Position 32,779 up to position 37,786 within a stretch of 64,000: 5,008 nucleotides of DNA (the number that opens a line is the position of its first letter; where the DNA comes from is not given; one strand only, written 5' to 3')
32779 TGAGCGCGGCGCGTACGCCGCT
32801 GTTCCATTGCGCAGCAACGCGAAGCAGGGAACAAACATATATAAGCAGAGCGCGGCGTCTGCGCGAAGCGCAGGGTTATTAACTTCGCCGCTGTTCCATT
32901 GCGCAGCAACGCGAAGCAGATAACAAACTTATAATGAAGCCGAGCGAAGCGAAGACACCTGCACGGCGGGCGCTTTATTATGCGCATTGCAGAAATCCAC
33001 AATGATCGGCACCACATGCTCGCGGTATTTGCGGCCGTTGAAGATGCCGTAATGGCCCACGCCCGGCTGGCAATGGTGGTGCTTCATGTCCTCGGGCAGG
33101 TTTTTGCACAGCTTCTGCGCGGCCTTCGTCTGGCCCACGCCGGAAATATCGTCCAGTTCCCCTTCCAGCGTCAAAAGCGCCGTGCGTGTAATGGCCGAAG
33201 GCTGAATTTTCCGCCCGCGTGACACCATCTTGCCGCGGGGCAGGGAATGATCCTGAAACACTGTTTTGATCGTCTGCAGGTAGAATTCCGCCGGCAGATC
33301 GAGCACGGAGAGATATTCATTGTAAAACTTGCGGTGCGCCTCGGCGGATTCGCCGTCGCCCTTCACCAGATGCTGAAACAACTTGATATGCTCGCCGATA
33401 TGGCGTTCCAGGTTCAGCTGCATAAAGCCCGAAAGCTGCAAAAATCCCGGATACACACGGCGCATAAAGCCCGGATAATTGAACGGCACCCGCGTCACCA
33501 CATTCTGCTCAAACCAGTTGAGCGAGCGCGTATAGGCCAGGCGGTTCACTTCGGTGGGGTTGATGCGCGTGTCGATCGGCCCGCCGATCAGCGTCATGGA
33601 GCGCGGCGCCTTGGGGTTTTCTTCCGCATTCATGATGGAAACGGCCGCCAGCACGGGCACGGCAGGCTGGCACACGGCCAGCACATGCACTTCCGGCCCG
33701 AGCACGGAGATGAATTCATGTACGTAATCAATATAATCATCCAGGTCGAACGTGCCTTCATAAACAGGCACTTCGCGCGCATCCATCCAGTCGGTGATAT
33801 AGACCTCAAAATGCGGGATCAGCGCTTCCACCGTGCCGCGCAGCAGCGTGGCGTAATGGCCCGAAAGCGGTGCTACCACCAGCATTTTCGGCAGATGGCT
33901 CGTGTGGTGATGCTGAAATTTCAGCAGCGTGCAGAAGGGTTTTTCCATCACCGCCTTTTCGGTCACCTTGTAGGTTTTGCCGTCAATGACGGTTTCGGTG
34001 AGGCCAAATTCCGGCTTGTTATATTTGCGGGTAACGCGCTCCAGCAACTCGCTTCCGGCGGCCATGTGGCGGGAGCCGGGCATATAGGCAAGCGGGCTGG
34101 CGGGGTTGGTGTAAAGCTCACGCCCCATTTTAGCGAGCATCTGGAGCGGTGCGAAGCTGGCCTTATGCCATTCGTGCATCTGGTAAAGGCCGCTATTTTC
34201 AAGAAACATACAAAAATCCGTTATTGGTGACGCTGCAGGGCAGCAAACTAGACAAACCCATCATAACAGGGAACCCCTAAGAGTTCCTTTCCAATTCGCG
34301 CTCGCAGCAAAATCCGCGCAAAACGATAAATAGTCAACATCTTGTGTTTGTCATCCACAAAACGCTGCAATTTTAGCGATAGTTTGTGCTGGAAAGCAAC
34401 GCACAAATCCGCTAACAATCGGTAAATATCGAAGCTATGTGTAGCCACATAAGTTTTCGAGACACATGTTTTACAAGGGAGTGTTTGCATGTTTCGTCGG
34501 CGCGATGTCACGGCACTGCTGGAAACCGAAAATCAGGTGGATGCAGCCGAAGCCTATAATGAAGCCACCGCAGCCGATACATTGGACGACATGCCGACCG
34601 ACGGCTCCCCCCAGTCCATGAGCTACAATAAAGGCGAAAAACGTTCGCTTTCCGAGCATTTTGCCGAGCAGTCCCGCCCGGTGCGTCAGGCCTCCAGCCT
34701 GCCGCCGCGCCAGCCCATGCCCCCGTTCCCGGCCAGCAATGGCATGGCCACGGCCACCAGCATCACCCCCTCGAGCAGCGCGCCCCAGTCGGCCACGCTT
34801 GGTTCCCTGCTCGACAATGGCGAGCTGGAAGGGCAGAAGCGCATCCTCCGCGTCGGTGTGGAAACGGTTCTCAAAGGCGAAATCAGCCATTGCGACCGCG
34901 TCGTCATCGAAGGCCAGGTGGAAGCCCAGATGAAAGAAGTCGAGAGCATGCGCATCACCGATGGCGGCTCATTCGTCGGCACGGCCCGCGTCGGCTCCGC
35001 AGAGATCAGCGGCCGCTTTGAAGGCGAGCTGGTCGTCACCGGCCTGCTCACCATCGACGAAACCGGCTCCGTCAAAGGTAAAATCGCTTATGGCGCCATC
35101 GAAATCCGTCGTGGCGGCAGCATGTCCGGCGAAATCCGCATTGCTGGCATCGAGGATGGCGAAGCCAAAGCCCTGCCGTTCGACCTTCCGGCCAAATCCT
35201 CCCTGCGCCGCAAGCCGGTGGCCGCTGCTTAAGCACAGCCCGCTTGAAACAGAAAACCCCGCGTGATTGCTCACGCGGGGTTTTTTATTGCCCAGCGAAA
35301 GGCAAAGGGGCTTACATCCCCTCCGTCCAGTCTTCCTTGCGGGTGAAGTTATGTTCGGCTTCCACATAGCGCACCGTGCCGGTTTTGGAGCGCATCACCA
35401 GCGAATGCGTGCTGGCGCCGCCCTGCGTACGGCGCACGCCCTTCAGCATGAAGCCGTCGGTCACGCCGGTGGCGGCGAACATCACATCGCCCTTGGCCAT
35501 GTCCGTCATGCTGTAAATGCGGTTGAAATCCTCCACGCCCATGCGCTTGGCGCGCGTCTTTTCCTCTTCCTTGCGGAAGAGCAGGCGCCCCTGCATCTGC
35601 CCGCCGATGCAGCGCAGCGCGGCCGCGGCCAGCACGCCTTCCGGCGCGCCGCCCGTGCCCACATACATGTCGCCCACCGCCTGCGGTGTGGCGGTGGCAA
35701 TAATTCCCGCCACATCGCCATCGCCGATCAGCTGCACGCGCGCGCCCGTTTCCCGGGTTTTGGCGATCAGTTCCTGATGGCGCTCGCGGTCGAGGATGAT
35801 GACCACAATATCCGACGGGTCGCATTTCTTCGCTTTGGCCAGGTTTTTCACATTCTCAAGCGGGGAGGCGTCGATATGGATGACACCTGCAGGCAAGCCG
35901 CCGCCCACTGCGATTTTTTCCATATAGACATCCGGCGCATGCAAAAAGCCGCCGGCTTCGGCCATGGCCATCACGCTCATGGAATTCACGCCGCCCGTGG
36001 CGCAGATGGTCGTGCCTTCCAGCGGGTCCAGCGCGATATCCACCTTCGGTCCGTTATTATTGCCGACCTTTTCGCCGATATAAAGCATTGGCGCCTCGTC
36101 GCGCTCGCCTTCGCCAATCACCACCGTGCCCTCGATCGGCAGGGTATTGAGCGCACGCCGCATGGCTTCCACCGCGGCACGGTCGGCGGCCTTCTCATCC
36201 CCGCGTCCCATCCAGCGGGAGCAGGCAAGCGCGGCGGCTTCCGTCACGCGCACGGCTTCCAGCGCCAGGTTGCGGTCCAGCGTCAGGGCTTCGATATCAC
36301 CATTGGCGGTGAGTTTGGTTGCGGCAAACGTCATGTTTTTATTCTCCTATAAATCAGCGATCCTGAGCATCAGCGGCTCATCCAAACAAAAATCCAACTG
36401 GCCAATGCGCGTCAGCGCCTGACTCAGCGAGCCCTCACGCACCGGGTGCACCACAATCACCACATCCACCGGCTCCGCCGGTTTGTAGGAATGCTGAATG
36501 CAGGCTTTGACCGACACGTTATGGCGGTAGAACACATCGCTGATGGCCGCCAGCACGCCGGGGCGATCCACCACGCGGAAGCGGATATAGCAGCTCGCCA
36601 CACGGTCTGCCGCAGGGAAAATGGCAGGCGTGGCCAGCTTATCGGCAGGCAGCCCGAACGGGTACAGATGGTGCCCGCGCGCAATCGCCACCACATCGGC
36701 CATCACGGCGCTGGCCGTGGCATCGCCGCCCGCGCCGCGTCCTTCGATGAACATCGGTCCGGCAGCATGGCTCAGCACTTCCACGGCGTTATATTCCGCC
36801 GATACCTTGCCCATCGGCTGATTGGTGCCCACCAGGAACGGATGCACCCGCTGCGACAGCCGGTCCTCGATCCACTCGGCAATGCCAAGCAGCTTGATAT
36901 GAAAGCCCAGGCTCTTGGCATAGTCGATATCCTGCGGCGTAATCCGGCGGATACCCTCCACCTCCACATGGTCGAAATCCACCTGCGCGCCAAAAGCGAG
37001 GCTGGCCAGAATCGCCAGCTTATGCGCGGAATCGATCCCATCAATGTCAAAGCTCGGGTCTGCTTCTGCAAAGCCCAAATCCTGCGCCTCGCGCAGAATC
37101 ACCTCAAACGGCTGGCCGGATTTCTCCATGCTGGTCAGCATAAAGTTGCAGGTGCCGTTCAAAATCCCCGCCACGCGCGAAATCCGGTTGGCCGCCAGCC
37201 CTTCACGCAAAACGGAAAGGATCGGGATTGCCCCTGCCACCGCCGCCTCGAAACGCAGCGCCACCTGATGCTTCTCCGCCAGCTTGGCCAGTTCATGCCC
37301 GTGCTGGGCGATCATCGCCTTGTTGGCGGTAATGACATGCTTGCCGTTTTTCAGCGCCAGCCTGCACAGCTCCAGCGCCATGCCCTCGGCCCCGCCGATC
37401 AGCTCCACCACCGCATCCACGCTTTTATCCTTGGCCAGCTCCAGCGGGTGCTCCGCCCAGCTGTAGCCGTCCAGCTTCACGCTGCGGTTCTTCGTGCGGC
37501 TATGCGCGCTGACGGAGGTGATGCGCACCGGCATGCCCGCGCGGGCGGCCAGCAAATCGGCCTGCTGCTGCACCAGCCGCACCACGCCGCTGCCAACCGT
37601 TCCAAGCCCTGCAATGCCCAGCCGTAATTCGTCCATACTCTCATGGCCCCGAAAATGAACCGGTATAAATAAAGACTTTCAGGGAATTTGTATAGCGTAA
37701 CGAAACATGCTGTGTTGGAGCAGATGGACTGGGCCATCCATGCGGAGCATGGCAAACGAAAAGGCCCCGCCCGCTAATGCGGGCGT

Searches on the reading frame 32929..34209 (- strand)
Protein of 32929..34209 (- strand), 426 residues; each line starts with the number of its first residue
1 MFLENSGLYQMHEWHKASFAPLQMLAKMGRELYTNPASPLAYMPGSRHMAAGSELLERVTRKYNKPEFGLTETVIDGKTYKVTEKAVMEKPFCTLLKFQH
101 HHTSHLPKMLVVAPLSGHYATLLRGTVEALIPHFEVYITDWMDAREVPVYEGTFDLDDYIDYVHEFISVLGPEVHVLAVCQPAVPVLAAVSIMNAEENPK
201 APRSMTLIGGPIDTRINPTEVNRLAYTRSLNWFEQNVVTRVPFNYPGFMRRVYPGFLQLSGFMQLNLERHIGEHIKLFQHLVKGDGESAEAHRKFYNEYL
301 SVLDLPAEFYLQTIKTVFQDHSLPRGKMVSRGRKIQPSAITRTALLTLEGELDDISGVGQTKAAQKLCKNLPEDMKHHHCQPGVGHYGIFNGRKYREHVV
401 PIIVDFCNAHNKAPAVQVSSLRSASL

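Call 35: search_protein_families(library=pfam, proteins=[window:32929-34209:-], max_evalue=0.00001)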
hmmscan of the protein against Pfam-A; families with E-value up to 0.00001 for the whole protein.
window:32929-34209:- (426 aa): 1 family
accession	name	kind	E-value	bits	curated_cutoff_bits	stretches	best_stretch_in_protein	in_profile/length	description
PF06850.17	PHB_depo_C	-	4.1e-95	317.5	27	1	209-409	1-201/203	PHB de-polymerase C-terminus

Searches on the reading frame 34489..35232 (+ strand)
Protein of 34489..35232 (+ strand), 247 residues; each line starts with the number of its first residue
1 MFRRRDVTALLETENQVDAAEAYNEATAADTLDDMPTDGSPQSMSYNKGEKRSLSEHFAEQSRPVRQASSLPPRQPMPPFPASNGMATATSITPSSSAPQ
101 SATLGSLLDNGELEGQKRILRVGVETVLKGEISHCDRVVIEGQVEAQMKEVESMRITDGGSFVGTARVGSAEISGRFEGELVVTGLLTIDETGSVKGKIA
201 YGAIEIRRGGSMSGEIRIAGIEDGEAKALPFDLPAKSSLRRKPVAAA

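Call 35: search_protein_families(library=pfam, proteins=[window:34489-35232:+], max_evalue=0.00001)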
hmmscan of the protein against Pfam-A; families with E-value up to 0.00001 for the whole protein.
window:34489-35232:+ (247 aa): 1 family
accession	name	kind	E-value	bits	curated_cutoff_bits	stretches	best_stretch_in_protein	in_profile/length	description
PF04519.19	Bactofilin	-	1.4e-16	61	27.9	1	122-216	3-97/98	Polymer-forming cytoskeletal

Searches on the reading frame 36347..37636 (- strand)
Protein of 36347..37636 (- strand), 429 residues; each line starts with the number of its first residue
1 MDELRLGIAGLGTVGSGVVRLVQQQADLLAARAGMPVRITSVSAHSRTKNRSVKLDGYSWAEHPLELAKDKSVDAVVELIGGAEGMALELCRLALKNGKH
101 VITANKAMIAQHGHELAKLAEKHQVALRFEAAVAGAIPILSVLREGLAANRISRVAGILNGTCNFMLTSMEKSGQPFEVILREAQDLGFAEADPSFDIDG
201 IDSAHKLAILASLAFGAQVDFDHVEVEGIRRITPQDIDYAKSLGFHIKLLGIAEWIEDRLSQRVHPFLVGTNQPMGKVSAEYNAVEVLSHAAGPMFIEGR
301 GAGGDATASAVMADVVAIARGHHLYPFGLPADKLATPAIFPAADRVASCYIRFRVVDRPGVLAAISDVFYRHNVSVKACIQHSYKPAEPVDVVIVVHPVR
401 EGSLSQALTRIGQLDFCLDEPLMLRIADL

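Call 35: search_protein_families(library=pfam, proteins=[window:36347-37636:-], max_evalue=0.00001)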
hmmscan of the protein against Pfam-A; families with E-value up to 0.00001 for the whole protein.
window:36347-37636:- (429 aa): 3 families
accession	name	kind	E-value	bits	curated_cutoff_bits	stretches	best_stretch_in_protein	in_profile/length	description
PF00742.24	Homoserine_dh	-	5.5e-62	209.1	22.9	1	138-316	1-173/173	Homoserine dehydrogenase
PF03447.22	NAD_binding_3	-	6.6e-14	53.1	24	1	10-130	1-116/116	Homoserine dehydrogenase, NAD binding domain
PF01842.31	ACT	-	7.2e-09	35.7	27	1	350-414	2-64/66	ACT domain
